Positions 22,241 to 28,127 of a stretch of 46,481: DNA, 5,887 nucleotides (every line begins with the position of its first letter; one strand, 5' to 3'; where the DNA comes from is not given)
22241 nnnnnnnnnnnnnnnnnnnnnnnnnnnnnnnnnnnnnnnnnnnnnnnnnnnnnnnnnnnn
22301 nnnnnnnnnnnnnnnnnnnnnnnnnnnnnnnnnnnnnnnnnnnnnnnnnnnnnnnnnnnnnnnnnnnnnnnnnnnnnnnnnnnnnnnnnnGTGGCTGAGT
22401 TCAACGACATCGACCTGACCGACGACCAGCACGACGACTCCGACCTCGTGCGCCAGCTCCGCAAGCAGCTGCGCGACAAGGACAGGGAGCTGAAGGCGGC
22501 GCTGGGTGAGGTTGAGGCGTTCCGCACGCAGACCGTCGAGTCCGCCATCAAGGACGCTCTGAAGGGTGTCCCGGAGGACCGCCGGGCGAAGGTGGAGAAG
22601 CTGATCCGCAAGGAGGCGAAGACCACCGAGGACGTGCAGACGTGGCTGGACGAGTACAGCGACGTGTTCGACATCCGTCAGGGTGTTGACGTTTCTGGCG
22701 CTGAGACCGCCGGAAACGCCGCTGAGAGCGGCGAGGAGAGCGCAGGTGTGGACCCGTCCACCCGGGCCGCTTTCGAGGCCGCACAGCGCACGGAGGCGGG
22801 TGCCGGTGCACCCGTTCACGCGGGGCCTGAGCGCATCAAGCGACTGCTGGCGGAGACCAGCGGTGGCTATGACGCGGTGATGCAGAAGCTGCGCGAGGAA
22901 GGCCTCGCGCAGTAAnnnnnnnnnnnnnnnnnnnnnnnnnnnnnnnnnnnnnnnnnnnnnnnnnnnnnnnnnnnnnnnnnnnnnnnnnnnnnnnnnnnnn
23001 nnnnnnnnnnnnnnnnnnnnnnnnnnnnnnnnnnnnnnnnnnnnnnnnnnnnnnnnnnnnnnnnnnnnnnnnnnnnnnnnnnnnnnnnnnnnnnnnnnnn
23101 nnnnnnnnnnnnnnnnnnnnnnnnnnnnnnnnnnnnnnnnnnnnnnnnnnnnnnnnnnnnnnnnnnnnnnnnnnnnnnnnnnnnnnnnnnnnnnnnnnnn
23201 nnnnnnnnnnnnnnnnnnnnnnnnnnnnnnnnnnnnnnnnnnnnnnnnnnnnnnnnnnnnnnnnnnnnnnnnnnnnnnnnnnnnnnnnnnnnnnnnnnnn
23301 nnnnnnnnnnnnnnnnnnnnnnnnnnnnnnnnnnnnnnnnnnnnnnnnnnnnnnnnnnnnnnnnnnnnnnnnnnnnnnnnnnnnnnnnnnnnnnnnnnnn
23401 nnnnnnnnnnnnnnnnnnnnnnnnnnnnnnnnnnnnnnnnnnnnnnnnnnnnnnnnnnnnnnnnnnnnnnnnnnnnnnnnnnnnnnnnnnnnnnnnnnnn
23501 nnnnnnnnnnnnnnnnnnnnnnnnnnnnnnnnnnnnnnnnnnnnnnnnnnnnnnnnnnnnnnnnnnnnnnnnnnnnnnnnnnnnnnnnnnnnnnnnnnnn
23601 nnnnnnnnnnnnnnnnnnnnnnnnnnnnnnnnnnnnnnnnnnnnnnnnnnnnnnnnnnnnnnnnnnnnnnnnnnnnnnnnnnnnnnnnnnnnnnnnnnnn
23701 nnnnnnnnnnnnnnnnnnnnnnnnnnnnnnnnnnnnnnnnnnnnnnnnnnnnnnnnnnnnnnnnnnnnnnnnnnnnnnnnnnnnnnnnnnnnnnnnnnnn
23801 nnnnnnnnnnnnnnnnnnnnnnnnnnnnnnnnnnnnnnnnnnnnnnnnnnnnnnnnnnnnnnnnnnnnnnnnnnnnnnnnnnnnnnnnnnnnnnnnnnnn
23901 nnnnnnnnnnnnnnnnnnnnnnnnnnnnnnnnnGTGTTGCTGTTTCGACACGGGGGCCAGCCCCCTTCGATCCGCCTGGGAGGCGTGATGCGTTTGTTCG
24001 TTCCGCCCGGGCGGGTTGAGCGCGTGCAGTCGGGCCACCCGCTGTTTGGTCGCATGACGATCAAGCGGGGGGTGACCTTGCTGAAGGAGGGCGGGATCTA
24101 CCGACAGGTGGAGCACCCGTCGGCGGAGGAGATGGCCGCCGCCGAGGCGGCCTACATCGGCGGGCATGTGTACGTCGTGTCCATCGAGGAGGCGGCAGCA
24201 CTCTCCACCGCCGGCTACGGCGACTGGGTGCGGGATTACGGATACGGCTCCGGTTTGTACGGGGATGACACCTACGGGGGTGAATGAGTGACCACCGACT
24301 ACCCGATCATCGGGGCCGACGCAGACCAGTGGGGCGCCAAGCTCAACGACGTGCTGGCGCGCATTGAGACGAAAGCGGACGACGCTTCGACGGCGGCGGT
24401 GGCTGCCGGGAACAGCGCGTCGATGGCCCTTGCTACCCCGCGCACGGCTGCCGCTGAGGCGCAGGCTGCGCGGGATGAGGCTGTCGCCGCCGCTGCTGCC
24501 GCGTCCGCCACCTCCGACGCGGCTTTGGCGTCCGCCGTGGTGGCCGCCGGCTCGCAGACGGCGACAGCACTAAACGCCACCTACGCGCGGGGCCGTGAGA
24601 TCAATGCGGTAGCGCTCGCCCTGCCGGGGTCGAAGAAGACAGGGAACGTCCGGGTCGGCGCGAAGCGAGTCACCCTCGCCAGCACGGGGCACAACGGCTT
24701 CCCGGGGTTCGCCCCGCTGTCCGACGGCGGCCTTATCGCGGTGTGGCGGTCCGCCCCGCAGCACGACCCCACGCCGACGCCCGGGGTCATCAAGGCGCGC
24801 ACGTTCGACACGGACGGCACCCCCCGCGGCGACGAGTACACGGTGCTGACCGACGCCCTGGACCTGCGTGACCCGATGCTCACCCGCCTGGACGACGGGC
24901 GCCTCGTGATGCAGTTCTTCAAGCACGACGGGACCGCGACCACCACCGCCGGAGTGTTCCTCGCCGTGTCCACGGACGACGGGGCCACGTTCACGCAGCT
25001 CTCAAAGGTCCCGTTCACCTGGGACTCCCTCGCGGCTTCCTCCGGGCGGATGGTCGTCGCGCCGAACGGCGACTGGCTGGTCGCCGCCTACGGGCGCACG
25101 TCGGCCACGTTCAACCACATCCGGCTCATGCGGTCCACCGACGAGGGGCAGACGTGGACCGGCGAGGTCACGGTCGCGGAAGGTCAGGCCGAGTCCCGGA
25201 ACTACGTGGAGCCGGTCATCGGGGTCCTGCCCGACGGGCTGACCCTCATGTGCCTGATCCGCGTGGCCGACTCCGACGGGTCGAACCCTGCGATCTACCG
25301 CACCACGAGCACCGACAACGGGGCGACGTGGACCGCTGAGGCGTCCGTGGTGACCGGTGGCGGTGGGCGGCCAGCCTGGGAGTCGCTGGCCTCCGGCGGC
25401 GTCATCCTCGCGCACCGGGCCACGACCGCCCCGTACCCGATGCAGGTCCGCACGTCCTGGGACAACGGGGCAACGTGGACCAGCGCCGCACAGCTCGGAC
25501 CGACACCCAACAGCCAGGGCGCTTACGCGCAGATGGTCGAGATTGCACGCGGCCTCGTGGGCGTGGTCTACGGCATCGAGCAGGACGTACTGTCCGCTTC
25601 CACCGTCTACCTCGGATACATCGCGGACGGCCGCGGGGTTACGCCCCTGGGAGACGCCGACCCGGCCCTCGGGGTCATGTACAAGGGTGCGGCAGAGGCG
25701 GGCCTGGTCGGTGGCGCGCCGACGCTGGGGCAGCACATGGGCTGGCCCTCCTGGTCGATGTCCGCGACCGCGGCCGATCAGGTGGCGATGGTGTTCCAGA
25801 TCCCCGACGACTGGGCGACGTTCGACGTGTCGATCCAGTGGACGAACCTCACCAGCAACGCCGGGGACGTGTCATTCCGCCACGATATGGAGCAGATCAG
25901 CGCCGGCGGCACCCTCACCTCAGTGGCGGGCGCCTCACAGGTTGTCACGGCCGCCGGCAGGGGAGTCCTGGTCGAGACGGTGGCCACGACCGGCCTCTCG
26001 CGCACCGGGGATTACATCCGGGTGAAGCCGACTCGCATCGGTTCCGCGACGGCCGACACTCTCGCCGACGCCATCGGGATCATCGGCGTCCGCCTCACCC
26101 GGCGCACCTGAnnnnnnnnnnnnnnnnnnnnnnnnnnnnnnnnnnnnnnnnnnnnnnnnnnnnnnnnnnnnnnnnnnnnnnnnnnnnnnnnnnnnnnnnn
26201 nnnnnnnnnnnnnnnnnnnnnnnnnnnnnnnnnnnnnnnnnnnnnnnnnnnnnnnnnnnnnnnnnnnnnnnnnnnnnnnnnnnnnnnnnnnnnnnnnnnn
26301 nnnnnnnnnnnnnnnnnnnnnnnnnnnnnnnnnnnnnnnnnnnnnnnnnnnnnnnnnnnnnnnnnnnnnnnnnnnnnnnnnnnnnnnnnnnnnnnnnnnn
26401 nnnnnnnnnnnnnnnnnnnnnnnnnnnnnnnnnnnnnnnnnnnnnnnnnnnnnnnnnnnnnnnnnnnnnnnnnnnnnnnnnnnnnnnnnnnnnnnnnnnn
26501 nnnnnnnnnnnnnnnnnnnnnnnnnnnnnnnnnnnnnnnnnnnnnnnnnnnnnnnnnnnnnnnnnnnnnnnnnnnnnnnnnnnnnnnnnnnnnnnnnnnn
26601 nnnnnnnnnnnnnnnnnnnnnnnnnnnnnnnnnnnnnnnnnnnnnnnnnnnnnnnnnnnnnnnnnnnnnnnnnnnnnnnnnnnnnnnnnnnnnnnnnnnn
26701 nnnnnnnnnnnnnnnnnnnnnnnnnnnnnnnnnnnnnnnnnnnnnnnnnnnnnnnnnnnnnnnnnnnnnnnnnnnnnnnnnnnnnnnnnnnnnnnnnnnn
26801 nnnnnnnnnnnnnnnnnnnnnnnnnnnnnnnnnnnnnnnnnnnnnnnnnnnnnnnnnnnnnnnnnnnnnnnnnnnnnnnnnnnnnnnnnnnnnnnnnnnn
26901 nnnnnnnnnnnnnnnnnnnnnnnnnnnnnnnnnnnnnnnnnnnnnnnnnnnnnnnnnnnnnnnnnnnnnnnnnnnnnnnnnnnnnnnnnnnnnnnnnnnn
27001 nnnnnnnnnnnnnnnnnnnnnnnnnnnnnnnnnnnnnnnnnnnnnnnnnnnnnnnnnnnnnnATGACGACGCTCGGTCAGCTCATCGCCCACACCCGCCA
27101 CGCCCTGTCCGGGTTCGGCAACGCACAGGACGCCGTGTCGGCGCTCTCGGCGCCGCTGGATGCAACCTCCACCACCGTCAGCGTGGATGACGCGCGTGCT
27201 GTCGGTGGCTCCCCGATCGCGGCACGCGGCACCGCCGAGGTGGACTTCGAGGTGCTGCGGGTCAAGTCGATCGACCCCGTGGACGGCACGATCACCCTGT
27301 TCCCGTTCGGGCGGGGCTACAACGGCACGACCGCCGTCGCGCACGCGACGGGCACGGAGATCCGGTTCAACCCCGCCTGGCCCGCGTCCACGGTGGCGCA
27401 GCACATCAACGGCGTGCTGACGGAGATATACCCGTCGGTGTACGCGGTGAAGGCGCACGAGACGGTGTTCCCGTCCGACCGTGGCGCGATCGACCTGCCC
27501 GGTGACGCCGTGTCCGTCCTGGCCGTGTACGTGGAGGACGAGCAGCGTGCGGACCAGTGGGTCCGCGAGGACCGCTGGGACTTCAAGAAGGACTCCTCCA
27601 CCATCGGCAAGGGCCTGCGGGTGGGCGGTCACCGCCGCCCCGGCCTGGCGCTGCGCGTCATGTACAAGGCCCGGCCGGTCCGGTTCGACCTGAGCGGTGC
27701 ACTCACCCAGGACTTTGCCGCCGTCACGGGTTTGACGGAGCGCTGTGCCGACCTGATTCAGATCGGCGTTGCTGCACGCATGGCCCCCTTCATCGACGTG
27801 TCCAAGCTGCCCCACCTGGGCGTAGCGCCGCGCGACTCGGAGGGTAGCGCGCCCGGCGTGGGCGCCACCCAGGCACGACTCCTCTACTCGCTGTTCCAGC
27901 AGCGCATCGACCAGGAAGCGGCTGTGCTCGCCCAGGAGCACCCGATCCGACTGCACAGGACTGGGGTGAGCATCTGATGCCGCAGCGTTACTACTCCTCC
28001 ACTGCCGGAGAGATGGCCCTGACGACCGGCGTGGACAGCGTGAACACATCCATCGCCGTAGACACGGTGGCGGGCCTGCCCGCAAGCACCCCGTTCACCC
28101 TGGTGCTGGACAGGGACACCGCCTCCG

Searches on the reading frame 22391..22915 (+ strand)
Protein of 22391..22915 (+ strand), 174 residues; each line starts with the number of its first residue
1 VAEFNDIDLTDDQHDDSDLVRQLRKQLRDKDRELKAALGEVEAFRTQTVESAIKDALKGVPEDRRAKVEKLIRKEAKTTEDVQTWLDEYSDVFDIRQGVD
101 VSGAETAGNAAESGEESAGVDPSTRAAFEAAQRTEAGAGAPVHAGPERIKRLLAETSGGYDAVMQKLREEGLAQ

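Call 11: search_protein_families(library=phrogs, proteins=[window:22391-22915:+], max_evalue=0.001)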
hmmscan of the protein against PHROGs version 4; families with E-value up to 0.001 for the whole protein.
window:22391-22915:+ (174 aa): 1 family
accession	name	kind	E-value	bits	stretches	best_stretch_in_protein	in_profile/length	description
phrog_7813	-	unknown function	2.1e-12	48.6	1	8-135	8-117/151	-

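Call 12: search_protein_families(library=pfam, proteins=[window:22391-22915:+], max_evalue=0.001)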
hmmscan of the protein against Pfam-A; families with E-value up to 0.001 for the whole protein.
window:22391-22915:+ (174 aa): 0 families

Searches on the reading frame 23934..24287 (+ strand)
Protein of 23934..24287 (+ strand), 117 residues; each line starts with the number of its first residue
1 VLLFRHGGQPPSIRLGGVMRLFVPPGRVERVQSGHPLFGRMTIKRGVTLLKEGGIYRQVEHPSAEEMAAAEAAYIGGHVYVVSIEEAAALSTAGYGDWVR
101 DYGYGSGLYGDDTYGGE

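Call 11: search_protein_families(library=phrogs, proteins=[window:23934-24287:+], max_evalue=0.001)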
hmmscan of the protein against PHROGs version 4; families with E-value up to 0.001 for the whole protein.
window:23934-24287:+ (117 aa): 1 family
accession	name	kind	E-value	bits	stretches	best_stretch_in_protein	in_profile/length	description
phrog_8987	-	unknown function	2.7e-15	57.3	1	21-98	5-82/86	-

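Call 12: search_protein_families(library=pfam, proteins=[window:23934-24287:+], max_evalue=0.001)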
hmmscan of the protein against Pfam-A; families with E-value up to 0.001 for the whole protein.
window:23934-24287:+ (117 aa): 0 families

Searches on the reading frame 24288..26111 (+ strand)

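Call 11: search_protein_families(library=phrogs, proteins=[window:24288-26111:+], max_evalue=0.001)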
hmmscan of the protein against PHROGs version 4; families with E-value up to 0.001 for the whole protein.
window:24288-26111:+ (607 aa): 0 families

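Call 12: search_protein_families(library=pfam, proteins=[window:24288-26111:+], max_evalue=0.001)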
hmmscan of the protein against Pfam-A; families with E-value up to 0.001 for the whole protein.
window:24288-26111:+ (607 aa): 4 families
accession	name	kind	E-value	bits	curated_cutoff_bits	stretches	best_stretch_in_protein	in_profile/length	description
PF13088.12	BNR_2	-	1.8e-19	70.6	31.4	1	187-425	39-276/277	BNR repeat-like domain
PF15902.12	Sortilin-Vps10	-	7.3e-05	22.2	33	0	341-400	382-434/446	Sortilin, neurotensin receptor 3,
PF24316.1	Tli3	-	0.00014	22.6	27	0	248-295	48-100/129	T6SS Tli3 immunity protein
PF02012.26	BNR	-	0.00086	19.4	27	0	340-349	2-11/12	BNR/Asp-box repeat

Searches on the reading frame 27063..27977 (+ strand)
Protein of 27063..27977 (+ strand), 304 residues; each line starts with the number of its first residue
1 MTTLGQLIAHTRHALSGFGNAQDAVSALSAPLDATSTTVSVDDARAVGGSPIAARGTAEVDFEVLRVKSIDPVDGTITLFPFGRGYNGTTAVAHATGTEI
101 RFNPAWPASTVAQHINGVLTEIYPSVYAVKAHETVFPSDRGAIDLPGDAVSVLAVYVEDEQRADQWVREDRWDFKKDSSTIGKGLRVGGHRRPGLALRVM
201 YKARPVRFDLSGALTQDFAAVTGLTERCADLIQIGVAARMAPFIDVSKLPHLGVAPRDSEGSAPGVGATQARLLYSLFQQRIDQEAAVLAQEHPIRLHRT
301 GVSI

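Call 70: search_protein_families(library=phrogs, proteins=[window:27063-27977:+], max_evalue=0.001)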
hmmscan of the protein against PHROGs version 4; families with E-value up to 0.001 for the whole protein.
window:27063-27977:+ (304 aa): 2 families
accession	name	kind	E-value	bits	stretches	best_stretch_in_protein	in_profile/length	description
phrog_7578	-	unknown function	1.2e-51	176.5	1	1-300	1-299/300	-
phrog_1101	-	tail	0.00024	20.1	1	24-102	555-630/1405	tail protein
